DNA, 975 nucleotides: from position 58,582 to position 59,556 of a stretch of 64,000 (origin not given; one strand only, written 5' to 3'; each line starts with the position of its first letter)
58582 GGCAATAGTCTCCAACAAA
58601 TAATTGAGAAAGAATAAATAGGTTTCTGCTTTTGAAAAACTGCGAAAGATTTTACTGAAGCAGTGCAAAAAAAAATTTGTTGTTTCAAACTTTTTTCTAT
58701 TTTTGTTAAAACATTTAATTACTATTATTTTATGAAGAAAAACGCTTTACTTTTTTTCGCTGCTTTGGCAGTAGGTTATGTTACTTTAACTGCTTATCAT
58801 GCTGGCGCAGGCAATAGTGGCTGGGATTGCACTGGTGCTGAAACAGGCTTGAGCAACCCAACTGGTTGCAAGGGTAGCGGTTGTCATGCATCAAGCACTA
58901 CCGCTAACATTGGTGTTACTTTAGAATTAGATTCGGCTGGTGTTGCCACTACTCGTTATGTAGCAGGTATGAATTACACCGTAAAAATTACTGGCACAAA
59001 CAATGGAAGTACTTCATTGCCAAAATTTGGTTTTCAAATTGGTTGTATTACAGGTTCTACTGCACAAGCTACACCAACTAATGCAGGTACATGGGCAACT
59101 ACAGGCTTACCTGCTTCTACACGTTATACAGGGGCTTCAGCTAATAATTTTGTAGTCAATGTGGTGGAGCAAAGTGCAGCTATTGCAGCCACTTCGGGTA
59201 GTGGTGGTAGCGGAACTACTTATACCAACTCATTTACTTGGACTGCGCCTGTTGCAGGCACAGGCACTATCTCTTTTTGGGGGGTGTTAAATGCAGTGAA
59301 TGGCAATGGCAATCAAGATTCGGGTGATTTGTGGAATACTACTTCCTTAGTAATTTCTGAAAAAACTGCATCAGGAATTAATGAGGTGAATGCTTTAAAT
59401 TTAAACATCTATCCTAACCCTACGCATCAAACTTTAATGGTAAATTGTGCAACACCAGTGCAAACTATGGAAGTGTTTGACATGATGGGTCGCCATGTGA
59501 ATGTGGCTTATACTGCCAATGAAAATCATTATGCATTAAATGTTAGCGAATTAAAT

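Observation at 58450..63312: Candidate undescribed cell-surface redox/metal-handling cluster exported through the T9SS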

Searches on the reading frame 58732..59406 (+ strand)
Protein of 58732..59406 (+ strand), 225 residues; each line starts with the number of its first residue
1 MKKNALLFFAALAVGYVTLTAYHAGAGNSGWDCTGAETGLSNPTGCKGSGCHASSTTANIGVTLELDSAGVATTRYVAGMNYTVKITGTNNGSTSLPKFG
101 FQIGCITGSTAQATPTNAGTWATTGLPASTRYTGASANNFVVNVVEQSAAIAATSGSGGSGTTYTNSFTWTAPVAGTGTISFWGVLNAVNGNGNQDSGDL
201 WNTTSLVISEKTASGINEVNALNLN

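Call 8: find_homologous_proteins(query=window:58732-59406:+, max_evalue=0.001)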
Query window:58732-59406:+ (225 aa): 285 proteins with E <= 0.001 among 1855 candidates; the best 120 are listed.
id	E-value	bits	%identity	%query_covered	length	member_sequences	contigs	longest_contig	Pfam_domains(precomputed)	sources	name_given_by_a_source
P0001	6.7e-136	469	100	100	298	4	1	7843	PF18962.8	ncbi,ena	-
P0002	1.0e-77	279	63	98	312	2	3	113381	PF18962.8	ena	-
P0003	6.2e-77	277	59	100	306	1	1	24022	PF18962.8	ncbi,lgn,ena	-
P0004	8.7e-77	276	65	93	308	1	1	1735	PF18962.8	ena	-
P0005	4.3e-76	274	65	95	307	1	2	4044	PF18962.8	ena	-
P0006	5.6e-76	273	64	93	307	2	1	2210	PF18962.8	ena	-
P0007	1.2e-74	269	61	100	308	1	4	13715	PF18962.8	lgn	-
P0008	1.9e-74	268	63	96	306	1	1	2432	PF18962.8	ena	-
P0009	7.0e-74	267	57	100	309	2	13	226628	PF18962.8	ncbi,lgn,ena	-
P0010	7.4e-74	267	58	100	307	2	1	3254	PF18962.8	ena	-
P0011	8.7e-74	266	61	95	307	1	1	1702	PF18962.8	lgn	-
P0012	1.5e-73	266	57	100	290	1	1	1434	PF18962.8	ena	-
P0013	5.3e-73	264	60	95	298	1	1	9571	PF18962.8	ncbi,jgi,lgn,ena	jgi:hypothetical protein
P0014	7.6e-73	263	60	95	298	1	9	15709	PF18962.8,PF16967.12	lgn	-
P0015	2.6e-72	261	59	100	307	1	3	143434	PF18962.8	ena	-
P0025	4.5e-70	254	63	94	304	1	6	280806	PF18962.8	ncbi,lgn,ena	-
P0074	5.6e-65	238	57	93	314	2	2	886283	PF18962.8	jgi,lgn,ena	-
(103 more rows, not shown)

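Call 9: find_encoding_contigs(protein=P0074, flank=8000, max_places=2)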
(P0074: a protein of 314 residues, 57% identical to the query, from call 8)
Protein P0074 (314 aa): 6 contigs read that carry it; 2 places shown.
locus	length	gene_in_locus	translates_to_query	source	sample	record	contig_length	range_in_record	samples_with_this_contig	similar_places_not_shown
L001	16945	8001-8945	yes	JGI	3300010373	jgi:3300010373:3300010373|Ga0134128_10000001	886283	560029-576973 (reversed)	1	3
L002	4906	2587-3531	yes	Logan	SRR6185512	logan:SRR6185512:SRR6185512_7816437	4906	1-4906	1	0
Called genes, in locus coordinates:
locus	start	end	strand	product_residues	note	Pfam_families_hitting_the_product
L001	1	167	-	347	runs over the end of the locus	PF00586:AIRS, PF02769:AIRS_C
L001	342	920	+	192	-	PF07638:Sigma70_ECF (weak), PF04542:Sigma70_r2, PF08281:Sigma70_r4_2, PF04545:Sigma70_r4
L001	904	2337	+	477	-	PF13568:OMP_b-brl_2 (weak)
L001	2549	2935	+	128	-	-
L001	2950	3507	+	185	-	PF04264:YceI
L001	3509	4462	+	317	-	PF19089:DUF5777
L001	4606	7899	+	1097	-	PF07517:SecA_DEAD, PF01043:SecA_PP_bind, PF21090:P-loop_SecA, PF07516:SecA_SW, PF02810:SEC-C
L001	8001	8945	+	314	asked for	PF18962:Por_Secre_tail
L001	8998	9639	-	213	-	PF06736:TMEM175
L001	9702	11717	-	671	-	PF13424:TPR_12, PF13374:TPR_10 (faint), PF00515:TPR_1 (faint), PF07719:TPR_2 (faint), PF13176:TPR_7 (faint), PF13424:TPR_12, PF07228:SpoIIE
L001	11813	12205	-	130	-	PF03544:TonB_C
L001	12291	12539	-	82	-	-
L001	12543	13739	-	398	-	PF05569:Peptidase_M56, PF03544:TonB_C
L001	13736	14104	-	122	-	PF03965:Penicillinase_R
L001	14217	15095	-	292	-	PF01513:NAD_kinase, PF20143:NAD_kinase_C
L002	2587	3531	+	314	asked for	PF18962:Por_Secre_tail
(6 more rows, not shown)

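Call 10: find_encoding_contigs(protein=P0025, flank=8000, max_places=2)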
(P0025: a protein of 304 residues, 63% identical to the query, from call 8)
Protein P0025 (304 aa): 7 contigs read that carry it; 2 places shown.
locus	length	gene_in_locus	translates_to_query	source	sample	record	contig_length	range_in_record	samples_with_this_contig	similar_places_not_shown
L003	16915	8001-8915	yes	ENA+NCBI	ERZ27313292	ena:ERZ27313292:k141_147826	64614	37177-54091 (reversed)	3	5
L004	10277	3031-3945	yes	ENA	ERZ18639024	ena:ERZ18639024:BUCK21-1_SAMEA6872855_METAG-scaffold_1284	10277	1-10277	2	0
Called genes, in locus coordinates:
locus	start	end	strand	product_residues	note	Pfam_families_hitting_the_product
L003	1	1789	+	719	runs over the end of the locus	PF06480:FtsH_ext (weak), PF00004:AAA, PF20720:nSTAND3 (faint), PF17862:AAA_lid_3, PF01434:Peptidase_M41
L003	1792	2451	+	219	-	PF02589:LUD_dom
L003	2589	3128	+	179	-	PF01467:CTP_transf_like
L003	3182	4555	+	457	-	PF18073:Zn_ribbon_LapB, PF13481:AAA_25, PF03796:DnaB_C (weak), PF06745:ATPase, PF23442:DUF7125, PF13541:ChlI, PF05362:Lon_C (weak)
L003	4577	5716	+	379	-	PF00753:Lactamase_B (weak), PF12706:Lactamase_B_2 (faint)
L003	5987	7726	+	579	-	-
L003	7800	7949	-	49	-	-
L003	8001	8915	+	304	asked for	PF18962:Por_Secre_tail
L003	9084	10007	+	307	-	PF18962:Por_Secre_tail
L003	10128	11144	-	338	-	PF08240:ADH_N, PF00107:ADH_zinc_N, PF13602:ADH_zinc_N_2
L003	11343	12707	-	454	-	PF00171:Aldedh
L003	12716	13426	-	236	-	PF00117:GATase, PF07722:Peptidase_C26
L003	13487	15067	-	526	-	PF00144:Beta-lactamase, PF11954:DUF3471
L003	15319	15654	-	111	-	PF01906:YbjQ_1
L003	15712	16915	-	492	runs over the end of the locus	PF00266:Aminotran_5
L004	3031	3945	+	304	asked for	PF18962:Por_Secre_tail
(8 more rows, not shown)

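Call 11: find_encoding_contigs(protein=P0009, flank=8000, max_places=2)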
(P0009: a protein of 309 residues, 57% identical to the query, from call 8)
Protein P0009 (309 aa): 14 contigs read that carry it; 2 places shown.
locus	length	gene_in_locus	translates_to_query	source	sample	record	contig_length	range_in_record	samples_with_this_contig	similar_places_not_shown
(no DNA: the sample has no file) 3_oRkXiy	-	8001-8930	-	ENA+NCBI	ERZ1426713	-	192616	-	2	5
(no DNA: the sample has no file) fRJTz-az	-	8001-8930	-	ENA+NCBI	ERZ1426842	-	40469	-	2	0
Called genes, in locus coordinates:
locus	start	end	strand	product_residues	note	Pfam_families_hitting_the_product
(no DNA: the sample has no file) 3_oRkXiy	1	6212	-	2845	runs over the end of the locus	PF25778:DUF7948, PF25942:Ig_halo (faint), PF13573:SprB, PF13585:CHU_C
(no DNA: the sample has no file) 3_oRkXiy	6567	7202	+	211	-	PF03446:NAD_binding_2 (weak), PF03807:F420_oxidored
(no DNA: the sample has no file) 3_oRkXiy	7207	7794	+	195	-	PF18306:LDcluster4, PF03641:Lysine_decarbox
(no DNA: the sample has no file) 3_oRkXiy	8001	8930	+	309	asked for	PF18962:Por_Secre_tail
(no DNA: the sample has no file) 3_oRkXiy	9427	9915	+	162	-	-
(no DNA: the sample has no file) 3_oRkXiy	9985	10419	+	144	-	-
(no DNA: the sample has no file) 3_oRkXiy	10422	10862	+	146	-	-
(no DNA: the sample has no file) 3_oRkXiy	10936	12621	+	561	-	PF00931:NB-ARC (faint), PF00005:ABC_tran, PF01926:MMR_HSR1 (faint), PF02463:SMC_N (weak), PF13173:AAA_14 (faint), PF13175:AAA_15 (faint), PF12848:ABC_tran_Xtn, PF00005:ABC_tran, +3 more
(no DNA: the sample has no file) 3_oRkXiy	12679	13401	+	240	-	PF00106:adh_short, PF08659:KR, PF13561:adh_short_C2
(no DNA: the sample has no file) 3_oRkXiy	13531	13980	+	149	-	-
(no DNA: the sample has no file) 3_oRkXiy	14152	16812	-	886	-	-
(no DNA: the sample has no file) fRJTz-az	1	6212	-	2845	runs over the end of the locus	PF25778:DUF7948, PF25942:Ig_halo (faint), PF13573:SprB, PF13585:CHU_C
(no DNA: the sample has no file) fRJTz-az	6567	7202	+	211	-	PF03446:NAD_binding_2 (weak), PF03807:F420_oxidored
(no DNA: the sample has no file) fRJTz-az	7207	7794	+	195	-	PF18306:LDcluster4, PF03641:Lysine_decarbox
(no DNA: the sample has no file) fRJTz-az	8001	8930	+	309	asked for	PF18962:Por_Secre_tail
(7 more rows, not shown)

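Call 23: predict_structure(alignment_id=A1)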
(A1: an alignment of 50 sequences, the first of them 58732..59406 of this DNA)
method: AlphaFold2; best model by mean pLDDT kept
length: 225 residues; sequences in the alignment: 50
mean_pLDDT: 87.8   pTM: 0.82
mean pLDDT of the five models: 87.8, 86.9, 85.8, 84.9, 82.6
residues with pLDDT >= 90: 145; 70-90: 48; 50-70: 23; < 50: 9
segments of 3 or more residues with pLDDT < 50: 18-21
pLDDT, mean of each block of 10 residues (from residue 1): 81 59 76 93 77 84 93 95 98 93 98 97 96 93 95 95 98 97 94 78 97 60 53
secondary structure, 60 per line:
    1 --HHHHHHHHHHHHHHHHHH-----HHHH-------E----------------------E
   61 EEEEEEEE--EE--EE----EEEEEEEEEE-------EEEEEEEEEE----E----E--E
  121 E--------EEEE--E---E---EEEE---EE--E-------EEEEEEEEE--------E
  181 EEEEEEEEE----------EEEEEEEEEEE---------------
elements in order: H3-20 H26-29 E60-68 E81-90 E98-107 E130-133 E144-147 E163-171 E180-189 E200-210

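Call 29: fold_search(model_id=the predicted structure, library=pdb)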
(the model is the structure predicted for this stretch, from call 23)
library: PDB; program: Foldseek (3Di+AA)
matches with E <= 10: 1883; with E <= 0.001: 18
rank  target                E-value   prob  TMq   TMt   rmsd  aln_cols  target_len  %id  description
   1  2zou_B                1.3e-05  1.00  0.34  0.52   7.6       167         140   17  Crystal structure of human F-spondin reeler domain (fragment 2) (released 2008-10-14)
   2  2zou_A                1.7e-05  1.00  0.34  0.53   7.7       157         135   20  Crystal structure of human F-spondin reeler domain (fragment 2) (released 2008-10-14)
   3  2zot_A                2.1e-05  1.00  0.40  0.61   6.5       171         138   18  Crystal structure of human F-spondin reeler domain (fragment 1) (released 2008-10-14)
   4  3coo_A                2.3e-05  1.00  0.40  0.60   6.6       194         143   14  The crystal structure of Reelin-N domain of F-spondin (released 2008-08-26)
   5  2zot_B                2.9e-05  1.00  0.34  0.51   6.7       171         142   16  Crystal structure of human F-spondin reeler domain (fragment 1) (released 2008-10-14)
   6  3coo_B                4.0e-05  1.00  0.37  0.57   7.3       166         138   17  The crystal structure of Reelin-N domain of F-spondin (released 2008-08-26)
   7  2zot_C                5.0e-05  1.00  0.38  0.57   6.6       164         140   18  Crystal structure of human F-spondin reeler domain (fragment 1) (released 2008-10-14)
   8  9ifr                  1.3e-04  1.00  0.36  0.59   7.0       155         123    8  CLIPPER domain from the Gram-negative fibrillar adhesin "B9T28_05395 (released 2025-11-26)
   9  2zot_D                1.8e-04  1.00  0.33  0.50   5.8       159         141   18  Crystal structure of human F-spondin reeler domain (fragment 1) (released 2008-10-14)
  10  8xfo_A                2.3e-04  1.00  0.34  0.12   8.9       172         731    9  Cryo-EM structure of integrin ITGAV, ITGB3 and CYCLO (RGDFK) complex, conformation 2 (released 2024-12-18)
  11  7wwo_A                2.3e-04  1.00  0.31  0.42  12.1       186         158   12  Dimer form of hypothetical protein TTHA1873 from Thermus thermophilus (released 2022-03-09)
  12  7fe5_A                2.8e-04  1.00  0.38  0.44  10.2       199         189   10  AvmM Catalyzes Macrocyclization in Alchivemycin A Biosynthesis (released 2021-09-01)
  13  4g1e_A                5.6e-04  1.00  0.35  0.10   7.0       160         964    9  Crystal structure of integrin alpha V beta 3 with coil-coiled tag. (released 2012-12-12)
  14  2vo8                  6.7e-04  1.00  0.33  0.48   6.5       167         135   12  Cohesin module from Clostridium perfringens ATCC13124 family 33 glycoside hydrolase. (released 2008-09-02)
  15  4ph8_A                7.8e-04  0.99  0.33  0.44   6.9       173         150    9  Crystal structure of AggA, the major subunit of aggregative adherence fimbriae type I (AAF/I) from the Escherichia col (released 2014-10-01)
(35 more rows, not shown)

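Call 30: search_protein_families(library=pfam, alignment_id=A1, max_evalue=1)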
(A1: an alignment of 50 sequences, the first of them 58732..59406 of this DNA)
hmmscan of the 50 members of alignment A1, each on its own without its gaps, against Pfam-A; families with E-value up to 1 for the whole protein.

A. member 1, window:58732-59406:+ (225 aa): 0 families

B. families by the number of members that match (of 50 scanned): 44 families (the first 25 are shown)
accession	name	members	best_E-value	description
PF18962.6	Por_Secre_tail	48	3.3e-17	Secretion system C-terminal sorting domain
PF13860.13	FlgD_ig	13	4.4e-05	FlgD Ig-like domain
PF11589.14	DUF3244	10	0.0001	Domain of unknown function (DUF3244)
PF02014.22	Reeler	8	0.0033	Reeler domain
PF13585.12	CHU_C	7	0.00026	CHU_C Type IX secretion signal domain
PF16967.11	TcfC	4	0.00026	E-set like domain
PF01835.25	MG2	4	0.0036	MG2 domain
PF23623.1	GBD_IRG7_N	3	0.0045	IRG7 N-terminal galactose binding domain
PF23616.1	Ig_GEX2_N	2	9.5e-05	GEX2 N-terminal Ig-like domain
PF01018.28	GTP1_OBG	2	0.032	GTP1/OBG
PF02883.26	Alpha_adaptinC2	2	0.049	Adaptin C-terminal domain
PF22670.1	Gp10_D3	2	0.11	Baseplate wedge protein gp10 domain 3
PF19910.5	DUF6383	1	3.6e-05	Domain of unknown function (DUF6383)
PF02248.22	Como_SCP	1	0.0067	Small coat protein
PF07495.19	Y_Y_Y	1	0.0074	Y_Y_Y domain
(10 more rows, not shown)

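Call 38: search_solved_structures(query=A1, max_evalue=1, show_alignments=2)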
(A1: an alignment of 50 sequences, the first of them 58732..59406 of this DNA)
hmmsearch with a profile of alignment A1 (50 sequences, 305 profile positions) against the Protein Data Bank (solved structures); distinct sequences matched with E-value up to 1: 13.
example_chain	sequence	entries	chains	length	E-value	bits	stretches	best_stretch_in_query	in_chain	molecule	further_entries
8glk_D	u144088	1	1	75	9.1e-09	38.1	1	226-304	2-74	Endonuclease I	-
5jvk_A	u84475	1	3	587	4.8e-07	32.4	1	206-305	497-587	Uncharacterized protein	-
8glj_D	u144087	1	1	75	1.4e-06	30.8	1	226-305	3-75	Por secretion system C-terminal sorting domain-containing protein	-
9whd_A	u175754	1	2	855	1.7e-06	30.6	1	219-304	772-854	GH167 glycoside hydrolase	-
7pzj_A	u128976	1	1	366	0.00011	24.7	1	125-300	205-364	Lipase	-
8qb1_A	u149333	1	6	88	0.00027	23.4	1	226-305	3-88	Mirolase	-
6za2_A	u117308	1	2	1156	0.00088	21.7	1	167-272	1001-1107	Por secretion system protein porU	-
8h97_A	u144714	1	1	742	0.0018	20.7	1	214-298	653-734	Beta-agarase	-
8s80_A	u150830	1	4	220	0.0047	19.3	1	241-301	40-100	S-layer protein sap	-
5ag9_A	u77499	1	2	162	0.045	16.1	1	194-305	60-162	Gingipain R2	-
5hfs_A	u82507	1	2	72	0.095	15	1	244-305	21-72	Gingipain R2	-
7pq4_A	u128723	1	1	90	0.1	14.9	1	246-305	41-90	Arginine-specific cysteine proteinase (Arg-gingipain)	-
3rhz_A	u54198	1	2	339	0.46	12.7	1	242-301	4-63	Nucleotide sugar synthetase-like protein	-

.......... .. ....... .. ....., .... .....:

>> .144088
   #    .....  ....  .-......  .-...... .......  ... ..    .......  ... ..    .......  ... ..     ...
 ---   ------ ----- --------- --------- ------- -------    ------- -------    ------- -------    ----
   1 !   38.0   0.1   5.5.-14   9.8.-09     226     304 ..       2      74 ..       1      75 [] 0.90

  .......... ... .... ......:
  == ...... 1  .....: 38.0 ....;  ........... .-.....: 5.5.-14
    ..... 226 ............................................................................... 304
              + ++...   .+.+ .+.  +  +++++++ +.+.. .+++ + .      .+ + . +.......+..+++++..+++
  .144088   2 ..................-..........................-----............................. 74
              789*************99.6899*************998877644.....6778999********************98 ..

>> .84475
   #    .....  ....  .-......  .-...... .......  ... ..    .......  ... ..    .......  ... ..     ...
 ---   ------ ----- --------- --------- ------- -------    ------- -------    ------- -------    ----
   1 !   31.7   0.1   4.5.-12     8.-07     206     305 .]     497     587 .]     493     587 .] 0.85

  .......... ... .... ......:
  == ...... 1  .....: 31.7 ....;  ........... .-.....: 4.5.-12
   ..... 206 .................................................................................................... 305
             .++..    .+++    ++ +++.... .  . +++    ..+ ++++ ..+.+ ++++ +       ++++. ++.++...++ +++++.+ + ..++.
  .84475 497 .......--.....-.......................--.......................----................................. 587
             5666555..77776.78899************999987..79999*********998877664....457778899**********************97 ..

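Call 55: find_related_loci(query=A1, collection=metagenome_contigs, flank=10000)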
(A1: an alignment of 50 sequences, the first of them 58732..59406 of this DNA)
Query A1 (225 aa) in metagenome_contigs; peptide patterns used: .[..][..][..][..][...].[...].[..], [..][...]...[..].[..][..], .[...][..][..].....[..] (x = any residue, [..] = any of these).
322 stretches matched a pattern; 80 encode a relative of the query (tblastn E <= 1e-3); 80 distinct loci.
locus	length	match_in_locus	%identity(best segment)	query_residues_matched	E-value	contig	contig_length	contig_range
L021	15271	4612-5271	59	6-225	3e-76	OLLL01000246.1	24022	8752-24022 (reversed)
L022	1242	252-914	52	1-220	2e-79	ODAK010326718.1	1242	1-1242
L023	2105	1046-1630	62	16-210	3e-76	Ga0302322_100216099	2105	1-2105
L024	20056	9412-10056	58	1-216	1e-73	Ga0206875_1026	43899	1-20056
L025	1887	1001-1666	57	7-225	4e-76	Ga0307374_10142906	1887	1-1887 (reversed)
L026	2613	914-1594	57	1-225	2e-74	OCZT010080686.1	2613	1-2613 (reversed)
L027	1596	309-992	55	2-225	2e-76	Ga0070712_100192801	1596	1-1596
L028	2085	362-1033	54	1-220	4e-75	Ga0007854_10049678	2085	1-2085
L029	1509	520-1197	53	1-225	7e-77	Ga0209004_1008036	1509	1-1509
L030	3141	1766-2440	55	1-224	4e-72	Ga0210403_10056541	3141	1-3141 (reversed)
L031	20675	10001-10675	58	1-223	2e-71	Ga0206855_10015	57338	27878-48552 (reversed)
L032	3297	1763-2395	56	1-210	9e-72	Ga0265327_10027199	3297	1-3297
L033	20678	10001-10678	55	1-223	8e-71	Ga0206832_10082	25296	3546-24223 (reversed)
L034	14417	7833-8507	57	1-223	2e-70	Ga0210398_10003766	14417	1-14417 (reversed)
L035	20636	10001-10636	57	2-210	1e-69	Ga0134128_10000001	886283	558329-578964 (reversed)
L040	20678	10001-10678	56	1-225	2e-67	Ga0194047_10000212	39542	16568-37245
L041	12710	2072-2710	57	6-219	3e-66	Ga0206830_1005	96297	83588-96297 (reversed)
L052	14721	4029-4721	53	1-225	4e-62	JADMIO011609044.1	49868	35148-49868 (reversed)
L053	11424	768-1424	56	1-219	1e-61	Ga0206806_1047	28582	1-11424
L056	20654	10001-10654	55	1-219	6e-60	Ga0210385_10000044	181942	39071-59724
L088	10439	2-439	57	78-225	1e-35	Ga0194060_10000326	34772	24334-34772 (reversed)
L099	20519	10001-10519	46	38-211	2e-37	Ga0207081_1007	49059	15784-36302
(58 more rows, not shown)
